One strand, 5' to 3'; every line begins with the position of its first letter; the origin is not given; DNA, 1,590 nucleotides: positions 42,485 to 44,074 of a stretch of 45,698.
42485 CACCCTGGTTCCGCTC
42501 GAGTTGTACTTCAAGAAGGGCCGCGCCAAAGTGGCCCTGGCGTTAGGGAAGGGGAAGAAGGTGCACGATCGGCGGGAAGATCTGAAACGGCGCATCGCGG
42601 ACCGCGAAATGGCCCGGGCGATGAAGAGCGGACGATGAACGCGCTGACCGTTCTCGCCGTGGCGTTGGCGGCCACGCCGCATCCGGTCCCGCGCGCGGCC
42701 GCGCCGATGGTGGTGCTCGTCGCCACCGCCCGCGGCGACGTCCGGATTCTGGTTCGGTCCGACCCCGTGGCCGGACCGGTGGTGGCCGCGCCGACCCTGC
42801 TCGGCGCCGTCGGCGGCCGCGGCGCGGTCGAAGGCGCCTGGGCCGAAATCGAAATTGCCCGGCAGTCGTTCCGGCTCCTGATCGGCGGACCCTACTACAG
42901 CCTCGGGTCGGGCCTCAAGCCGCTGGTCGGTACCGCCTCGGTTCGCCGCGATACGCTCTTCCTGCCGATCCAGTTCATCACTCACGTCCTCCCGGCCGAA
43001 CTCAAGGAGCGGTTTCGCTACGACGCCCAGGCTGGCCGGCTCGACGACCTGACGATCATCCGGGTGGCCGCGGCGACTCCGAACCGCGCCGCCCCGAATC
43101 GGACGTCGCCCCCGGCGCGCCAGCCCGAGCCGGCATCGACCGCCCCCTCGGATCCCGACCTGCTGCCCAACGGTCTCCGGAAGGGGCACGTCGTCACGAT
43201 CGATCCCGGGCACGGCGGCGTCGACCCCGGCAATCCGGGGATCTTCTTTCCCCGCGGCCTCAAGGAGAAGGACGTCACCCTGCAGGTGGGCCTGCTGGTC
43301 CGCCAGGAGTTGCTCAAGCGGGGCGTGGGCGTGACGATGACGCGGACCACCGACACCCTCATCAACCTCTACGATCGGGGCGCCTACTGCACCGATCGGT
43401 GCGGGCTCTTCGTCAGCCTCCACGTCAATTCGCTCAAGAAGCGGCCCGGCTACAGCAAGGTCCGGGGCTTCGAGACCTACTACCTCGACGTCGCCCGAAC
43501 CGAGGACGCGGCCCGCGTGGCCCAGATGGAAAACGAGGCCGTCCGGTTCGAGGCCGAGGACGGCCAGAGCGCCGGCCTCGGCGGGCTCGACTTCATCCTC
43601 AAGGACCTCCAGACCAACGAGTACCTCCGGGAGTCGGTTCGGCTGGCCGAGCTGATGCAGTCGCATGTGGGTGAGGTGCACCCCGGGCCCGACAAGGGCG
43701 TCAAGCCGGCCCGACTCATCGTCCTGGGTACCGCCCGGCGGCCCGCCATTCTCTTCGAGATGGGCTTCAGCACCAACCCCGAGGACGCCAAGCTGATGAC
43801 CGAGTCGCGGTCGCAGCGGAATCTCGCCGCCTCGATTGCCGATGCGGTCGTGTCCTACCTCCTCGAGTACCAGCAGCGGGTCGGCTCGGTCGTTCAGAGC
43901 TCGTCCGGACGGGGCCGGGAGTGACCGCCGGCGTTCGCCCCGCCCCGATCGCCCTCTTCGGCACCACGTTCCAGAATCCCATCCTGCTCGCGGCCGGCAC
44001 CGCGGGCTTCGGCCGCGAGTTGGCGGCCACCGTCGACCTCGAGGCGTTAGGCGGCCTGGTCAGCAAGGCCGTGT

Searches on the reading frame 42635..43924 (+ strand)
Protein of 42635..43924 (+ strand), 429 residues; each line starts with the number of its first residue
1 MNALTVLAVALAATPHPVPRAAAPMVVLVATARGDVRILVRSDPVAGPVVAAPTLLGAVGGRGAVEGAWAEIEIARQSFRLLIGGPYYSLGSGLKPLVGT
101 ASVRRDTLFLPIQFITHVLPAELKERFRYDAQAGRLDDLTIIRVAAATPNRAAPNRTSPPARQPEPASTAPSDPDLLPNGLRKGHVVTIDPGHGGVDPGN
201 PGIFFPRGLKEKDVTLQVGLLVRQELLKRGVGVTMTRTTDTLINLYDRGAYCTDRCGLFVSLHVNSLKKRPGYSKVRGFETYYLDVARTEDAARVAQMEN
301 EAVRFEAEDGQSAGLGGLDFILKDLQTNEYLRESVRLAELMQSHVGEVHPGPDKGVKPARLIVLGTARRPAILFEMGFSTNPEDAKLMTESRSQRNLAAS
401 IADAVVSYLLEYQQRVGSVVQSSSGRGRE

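Call 75: search_protein_families(library=pfam, proteins=[window:42635-43924:+], max_evalue=0.00001)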
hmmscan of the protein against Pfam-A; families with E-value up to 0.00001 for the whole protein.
window:42635-43924:+ (429 aa): 1 family
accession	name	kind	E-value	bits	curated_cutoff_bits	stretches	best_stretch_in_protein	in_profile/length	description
PF01520.23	Amidase_3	-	1.2e-41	143.1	27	1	187-405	1-172/174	N-acetylmuramoyl-L-alanine amidase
